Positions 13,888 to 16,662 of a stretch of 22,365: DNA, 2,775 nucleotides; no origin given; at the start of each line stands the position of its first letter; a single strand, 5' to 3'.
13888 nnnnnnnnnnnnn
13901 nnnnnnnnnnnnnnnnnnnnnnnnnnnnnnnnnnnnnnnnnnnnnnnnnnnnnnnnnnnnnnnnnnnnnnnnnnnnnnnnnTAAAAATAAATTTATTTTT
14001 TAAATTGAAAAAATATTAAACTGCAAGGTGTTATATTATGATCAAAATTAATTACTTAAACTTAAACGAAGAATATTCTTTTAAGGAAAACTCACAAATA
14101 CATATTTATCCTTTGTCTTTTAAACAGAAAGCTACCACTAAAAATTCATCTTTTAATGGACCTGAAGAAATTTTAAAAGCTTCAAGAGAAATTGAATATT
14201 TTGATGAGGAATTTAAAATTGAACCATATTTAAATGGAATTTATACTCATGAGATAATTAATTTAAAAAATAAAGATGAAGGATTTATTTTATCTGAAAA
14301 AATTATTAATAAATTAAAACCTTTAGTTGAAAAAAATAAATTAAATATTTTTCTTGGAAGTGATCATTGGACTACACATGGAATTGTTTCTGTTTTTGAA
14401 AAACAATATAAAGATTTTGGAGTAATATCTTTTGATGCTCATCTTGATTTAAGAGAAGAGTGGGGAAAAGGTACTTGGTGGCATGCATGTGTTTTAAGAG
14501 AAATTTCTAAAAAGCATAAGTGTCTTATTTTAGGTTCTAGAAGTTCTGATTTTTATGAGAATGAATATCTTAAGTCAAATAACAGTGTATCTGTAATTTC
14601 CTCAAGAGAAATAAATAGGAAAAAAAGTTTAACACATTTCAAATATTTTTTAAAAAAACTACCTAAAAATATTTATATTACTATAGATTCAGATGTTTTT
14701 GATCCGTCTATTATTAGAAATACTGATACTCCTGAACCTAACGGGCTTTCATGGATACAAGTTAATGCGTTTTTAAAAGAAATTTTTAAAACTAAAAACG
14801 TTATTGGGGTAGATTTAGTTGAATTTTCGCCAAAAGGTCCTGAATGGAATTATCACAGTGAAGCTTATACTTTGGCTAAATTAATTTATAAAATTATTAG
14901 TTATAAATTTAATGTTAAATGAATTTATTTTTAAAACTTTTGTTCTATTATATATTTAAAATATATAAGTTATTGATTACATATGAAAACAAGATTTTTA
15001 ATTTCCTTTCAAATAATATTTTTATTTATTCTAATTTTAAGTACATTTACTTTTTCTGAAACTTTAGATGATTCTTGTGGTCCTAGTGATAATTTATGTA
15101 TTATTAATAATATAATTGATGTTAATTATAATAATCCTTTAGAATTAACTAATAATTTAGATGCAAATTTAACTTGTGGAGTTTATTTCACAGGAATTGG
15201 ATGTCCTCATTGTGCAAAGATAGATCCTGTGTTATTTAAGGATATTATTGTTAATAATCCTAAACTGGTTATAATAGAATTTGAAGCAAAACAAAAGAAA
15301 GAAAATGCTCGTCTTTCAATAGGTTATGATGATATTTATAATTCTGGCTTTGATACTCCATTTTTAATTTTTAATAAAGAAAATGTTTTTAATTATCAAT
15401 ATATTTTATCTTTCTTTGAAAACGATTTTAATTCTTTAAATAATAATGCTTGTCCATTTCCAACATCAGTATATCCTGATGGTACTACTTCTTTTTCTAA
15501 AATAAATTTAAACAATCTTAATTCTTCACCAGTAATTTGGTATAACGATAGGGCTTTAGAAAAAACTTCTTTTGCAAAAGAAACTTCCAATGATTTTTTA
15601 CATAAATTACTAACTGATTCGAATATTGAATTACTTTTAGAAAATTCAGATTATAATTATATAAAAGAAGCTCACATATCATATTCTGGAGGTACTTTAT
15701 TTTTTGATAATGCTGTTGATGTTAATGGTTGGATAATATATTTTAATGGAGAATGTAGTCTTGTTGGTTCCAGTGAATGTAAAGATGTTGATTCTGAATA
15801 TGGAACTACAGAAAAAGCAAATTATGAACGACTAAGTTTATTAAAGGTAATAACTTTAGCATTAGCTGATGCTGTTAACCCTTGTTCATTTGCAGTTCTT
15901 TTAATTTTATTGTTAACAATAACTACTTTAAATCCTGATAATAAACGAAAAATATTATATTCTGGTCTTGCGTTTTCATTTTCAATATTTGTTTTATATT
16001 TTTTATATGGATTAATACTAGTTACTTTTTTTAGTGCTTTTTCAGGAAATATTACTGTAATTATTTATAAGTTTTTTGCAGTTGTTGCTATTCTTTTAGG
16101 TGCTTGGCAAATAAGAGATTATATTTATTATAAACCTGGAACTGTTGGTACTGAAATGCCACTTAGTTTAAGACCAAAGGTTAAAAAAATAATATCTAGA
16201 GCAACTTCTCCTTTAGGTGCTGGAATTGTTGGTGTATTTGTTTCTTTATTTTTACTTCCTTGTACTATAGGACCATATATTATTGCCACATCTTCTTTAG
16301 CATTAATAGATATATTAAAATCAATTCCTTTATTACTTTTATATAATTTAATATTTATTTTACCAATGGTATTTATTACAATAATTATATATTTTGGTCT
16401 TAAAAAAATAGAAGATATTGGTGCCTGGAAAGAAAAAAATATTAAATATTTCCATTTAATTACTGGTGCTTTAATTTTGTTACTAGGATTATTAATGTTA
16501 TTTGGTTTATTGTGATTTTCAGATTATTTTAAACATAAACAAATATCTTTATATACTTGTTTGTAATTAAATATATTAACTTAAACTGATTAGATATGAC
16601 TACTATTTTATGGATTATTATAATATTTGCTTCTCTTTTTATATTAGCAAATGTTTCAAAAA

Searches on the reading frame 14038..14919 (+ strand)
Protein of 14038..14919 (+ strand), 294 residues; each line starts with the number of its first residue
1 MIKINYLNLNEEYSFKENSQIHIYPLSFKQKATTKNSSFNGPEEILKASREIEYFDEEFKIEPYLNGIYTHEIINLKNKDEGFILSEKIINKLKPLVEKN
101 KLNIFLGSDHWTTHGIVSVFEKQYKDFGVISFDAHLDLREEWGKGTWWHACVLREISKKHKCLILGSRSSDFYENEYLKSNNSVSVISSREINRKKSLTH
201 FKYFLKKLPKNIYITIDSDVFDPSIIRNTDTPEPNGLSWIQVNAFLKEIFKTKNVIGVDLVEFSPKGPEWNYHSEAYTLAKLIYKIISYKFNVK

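Call 4: search_protein_families(library=pfam, proteins=[window:14038-14919:+], max_evalue=1)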
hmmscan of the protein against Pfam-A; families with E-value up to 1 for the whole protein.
window:14038-14919:+ (294 aa): 2 families
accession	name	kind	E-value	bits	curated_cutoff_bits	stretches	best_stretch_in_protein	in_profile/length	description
PF00491.26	Arginase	-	4.3e-43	148.2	22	1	20-268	2-260/280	Arginase family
PF25304.1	WH_eIF2D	-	0.29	11.8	27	1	149-219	5-71/92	eIF2D winged helix domain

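Call 5: search_protein_families(library=ncbifam, proteins=[window:14038-14919:+], max_evalue=1)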
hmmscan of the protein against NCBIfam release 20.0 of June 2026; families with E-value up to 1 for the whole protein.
window:14038-14919:+ (294 aa): 5 families
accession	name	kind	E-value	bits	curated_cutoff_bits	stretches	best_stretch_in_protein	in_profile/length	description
TIGR01230.1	agmatinase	equivalog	2.5e-44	152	174.3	1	16-288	10-274/275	agmatinase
TIGR01229.1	rocF_arginase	equivalog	1.1e-25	90.6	227.6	2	159-266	166-274/300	arginase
NF002564.0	PRK02190.1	subfamily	9.4e-25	87.4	302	1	14-266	28-279/307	agmatinase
TIGR01227.1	hutG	equivalog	3.3e-16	59.4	229.15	1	88-266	99-287/307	formimidoylglutamase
NF010347.0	PRK13775.1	equivalog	9.6e-05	21.8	381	1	87-269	113-308/331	formimidoylglutamase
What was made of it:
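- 14038..14922 (+): Downstream operon partner: an agmatinase-type ureohydrolase. PF00491 E=4e-43 and TIGR01230 E=2.5e-44 (calls 4, 5).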

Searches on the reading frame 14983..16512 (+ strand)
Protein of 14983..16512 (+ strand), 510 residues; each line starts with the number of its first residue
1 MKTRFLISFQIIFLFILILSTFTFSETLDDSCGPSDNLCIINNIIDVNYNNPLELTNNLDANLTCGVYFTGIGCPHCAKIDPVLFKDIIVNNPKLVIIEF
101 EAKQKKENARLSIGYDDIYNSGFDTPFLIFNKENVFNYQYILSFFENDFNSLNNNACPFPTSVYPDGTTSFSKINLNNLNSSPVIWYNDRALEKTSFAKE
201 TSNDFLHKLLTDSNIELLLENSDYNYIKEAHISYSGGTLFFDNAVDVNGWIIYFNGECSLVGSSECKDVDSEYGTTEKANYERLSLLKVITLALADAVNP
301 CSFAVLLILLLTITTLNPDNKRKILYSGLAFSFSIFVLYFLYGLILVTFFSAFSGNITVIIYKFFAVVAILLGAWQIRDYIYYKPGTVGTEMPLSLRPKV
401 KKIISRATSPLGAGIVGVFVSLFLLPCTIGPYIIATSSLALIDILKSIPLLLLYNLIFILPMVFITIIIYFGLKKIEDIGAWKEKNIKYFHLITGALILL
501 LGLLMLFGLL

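Call 4: search_protein_families(library=pfam, proteins=[window:14983-16512:+], max_evalue=1)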
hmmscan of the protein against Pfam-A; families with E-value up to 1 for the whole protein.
window:14983-16512:+ (510 aa): 2 families
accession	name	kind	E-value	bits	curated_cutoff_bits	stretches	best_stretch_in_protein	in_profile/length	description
PF11139.14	SfLAP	-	3.9e-06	26.9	35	1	289-506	1-208/213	Sap, sulfolipid-1-addressing protein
PF11377.13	DUF3180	-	0.1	13.2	28.4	1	337-424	6-92/135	Protein of unknown function (DUF3180)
